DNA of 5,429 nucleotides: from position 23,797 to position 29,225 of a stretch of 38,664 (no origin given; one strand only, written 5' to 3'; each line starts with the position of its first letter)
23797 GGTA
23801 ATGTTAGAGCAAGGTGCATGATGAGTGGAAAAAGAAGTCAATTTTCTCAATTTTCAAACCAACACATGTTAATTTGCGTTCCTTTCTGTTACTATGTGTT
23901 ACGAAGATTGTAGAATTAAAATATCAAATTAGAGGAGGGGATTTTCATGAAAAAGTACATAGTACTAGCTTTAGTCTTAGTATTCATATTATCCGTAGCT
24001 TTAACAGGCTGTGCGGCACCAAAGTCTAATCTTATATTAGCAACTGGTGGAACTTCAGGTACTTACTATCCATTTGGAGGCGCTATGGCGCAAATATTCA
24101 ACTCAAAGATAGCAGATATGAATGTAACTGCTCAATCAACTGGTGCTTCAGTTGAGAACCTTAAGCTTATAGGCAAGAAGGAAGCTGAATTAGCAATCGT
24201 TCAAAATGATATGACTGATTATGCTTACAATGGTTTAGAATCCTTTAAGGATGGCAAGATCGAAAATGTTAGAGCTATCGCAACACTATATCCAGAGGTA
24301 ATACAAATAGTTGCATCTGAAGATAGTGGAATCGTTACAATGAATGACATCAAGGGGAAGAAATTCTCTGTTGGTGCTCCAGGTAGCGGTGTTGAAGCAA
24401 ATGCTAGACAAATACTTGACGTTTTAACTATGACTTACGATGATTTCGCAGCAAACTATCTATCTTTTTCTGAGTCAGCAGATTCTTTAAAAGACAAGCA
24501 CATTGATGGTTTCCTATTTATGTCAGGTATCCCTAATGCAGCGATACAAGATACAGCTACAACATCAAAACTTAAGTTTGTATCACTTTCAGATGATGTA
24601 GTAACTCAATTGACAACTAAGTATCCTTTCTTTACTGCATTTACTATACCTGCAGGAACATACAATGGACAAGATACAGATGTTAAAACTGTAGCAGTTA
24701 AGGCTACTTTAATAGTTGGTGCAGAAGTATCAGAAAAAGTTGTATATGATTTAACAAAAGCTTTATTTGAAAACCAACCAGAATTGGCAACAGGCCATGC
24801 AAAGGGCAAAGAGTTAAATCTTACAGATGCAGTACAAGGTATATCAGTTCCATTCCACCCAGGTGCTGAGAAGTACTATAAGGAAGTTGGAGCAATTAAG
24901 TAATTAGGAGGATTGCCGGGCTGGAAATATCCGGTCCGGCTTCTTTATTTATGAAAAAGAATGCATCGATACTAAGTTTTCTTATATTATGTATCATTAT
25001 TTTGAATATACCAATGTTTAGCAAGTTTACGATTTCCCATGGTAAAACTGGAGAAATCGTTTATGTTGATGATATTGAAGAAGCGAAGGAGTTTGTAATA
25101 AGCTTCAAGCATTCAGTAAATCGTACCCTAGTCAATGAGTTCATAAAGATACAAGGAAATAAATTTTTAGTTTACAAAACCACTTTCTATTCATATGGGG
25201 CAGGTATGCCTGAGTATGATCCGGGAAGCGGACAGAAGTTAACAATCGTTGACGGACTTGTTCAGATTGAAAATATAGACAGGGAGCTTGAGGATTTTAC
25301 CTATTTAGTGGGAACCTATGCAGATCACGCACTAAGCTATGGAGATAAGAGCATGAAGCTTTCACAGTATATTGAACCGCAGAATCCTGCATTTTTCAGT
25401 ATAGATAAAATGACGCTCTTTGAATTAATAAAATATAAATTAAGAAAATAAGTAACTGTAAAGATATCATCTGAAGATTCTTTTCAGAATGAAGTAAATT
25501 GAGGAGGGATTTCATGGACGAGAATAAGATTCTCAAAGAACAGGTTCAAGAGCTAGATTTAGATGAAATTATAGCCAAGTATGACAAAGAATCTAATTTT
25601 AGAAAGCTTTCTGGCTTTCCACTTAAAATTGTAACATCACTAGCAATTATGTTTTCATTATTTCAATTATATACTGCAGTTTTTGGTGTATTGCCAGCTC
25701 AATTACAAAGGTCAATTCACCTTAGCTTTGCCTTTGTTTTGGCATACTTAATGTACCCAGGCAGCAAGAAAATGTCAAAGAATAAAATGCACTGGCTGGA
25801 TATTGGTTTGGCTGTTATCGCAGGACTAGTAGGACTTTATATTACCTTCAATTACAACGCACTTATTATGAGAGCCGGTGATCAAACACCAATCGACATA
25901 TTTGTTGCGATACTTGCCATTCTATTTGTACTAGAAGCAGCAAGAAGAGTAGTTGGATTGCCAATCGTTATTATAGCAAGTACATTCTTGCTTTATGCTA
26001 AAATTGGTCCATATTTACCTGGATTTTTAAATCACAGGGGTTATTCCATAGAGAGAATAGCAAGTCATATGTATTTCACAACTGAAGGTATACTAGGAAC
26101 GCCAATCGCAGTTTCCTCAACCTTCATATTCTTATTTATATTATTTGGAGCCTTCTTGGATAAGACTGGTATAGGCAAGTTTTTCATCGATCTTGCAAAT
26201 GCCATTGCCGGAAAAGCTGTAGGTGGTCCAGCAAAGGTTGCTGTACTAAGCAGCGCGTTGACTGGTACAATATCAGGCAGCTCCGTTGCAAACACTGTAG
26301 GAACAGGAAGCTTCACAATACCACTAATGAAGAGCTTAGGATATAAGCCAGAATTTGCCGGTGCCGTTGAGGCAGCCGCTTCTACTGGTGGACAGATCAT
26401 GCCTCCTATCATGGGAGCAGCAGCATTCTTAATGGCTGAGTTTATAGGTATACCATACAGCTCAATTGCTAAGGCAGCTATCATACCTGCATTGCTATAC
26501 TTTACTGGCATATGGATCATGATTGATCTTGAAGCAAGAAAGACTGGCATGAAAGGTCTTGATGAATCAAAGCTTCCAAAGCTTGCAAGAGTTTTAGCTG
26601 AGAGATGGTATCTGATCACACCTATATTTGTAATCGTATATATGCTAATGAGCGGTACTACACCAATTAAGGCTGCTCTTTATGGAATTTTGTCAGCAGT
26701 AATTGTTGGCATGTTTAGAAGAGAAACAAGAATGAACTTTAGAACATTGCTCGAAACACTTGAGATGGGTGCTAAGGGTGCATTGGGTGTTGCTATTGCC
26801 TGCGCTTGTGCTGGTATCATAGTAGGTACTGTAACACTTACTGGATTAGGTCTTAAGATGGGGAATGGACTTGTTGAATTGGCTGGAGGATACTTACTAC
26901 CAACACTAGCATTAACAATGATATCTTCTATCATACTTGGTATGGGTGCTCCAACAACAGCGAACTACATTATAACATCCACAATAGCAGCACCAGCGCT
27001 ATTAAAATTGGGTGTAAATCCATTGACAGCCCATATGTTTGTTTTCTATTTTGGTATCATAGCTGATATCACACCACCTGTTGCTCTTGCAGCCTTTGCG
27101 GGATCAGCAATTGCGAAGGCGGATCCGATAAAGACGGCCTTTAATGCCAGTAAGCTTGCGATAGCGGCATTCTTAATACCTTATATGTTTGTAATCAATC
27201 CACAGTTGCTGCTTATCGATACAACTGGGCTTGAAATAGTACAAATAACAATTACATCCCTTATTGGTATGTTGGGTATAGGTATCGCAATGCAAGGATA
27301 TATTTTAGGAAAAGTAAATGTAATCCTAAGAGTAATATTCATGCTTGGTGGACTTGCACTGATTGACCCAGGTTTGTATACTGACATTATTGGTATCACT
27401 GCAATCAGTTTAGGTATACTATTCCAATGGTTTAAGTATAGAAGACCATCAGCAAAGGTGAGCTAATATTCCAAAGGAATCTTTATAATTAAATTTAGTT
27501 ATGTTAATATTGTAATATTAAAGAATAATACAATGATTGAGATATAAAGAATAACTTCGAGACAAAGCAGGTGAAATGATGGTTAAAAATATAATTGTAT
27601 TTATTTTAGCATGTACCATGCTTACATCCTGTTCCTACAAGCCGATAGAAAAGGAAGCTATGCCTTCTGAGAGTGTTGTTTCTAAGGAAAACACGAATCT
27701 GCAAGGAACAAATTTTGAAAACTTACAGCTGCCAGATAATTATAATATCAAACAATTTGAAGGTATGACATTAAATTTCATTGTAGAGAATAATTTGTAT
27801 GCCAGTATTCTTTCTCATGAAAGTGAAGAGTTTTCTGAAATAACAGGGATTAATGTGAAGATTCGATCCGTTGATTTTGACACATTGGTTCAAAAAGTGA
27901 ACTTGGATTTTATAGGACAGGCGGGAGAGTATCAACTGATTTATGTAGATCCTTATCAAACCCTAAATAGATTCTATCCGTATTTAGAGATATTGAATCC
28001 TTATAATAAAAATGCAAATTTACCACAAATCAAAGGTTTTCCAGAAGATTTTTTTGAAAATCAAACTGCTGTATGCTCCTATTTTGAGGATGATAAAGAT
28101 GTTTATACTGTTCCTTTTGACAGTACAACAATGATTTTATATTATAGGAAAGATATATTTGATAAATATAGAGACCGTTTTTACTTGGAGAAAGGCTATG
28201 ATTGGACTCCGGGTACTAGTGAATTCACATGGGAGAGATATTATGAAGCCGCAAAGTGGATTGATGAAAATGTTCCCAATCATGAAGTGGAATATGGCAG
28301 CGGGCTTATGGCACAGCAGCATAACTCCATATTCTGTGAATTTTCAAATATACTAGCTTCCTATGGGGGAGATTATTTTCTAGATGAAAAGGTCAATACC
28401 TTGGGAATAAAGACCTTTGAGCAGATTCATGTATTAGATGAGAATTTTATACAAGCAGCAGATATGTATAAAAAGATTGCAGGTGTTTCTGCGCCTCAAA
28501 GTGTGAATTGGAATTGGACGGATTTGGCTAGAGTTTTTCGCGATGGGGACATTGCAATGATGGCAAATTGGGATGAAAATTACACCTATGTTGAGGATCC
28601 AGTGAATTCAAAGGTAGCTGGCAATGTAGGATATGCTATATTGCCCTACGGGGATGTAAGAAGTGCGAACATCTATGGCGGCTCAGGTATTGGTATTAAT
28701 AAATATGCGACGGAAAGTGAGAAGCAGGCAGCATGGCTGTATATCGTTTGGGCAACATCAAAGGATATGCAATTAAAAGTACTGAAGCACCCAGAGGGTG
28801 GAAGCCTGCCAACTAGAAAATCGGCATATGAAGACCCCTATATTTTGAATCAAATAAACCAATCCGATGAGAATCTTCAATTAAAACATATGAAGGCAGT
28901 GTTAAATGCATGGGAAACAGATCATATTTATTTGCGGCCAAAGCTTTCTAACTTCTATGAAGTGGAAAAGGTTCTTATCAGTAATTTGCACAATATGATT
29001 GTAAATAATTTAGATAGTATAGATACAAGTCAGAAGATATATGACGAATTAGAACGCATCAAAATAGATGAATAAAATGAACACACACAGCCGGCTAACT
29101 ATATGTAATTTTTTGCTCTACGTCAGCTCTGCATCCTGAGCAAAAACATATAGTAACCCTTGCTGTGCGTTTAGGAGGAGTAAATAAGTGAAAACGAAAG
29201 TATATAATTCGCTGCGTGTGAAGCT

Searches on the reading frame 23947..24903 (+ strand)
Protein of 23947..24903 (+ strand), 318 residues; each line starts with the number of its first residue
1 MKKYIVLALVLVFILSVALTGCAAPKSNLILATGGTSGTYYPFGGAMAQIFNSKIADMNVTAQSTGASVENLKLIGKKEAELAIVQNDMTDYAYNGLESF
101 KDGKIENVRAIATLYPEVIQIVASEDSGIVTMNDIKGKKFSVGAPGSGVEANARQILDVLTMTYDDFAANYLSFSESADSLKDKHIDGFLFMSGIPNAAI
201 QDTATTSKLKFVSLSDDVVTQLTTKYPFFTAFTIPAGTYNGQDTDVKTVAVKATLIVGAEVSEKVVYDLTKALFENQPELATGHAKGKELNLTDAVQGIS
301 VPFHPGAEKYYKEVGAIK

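Call 8: search_protein_families(library=pfam, proteins=[window:23947-24903:+], max_evalue=0.01)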
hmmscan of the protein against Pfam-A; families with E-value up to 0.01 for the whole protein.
window:23947-24903:+ (318 aa): 2 families
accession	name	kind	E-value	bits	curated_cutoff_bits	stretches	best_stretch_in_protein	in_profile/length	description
PF16868.10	NMT1_3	-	8.8e-100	334.5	27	1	31-315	1-289/289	NMT1-like family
PF09084.16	NMT1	-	3.3e-05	24.3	20.5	1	84-219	37-173/216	NMT1/THI5 like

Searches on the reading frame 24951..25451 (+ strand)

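Call 8: search_protein_families(library=pfam, proteins=[window:24951-25451:+], max_evalue=0.01)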
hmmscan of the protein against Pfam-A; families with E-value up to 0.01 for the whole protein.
window:24951-25451:+ (166 aa): 1 family
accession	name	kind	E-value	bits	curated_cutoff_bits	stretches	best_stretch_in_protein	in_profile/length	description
PF08905.16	DUF1850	-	4.5e-19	69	27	1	48-137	1-87/87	Domain of unknown function (DUF1850)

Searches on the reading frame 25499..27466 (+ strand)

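Call 9: search_protein_families(library=pfam, proteins=[window:25499-27466:+], max_evalue=0.01)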
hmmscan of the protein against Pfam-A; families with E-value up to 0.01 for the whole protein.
window:25499-27466:+ (655 aa): 2 families
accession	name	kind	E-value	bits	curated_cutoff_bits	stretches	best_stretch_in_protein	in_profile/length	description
PF06808.19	DctM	-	2.4e-105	353.2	23.8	1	139-574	1-408/413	Tripartite ATP-independent periplasmic transporter, DctM component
PF11874.13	DUF3394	-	0.0069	16.5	28.2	0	581-631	2-52/181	Domain of unknown function (DUF3394)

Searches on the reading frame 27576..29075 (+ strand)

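Call 9: search_protein_families(library=pfam, proteins=[window:27576-29075:+], max_evalue=0.01)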
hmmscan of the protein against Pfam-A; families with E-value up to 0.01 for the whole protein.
window:27576-29075:+ (499 aa): 2 families
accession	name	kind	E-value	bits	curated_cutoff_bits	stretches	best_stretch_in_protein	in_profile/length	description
PF01547.30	SBP_bac_1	-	3.6e-30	106.4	26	1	84-399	15-306/307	Bacterial extracellular solute-binding protein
PF13416.11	SBP_bac_8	-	1.6e-27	97.5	27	1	84-421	4-269/279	Bacterial extracellular solute-binding protein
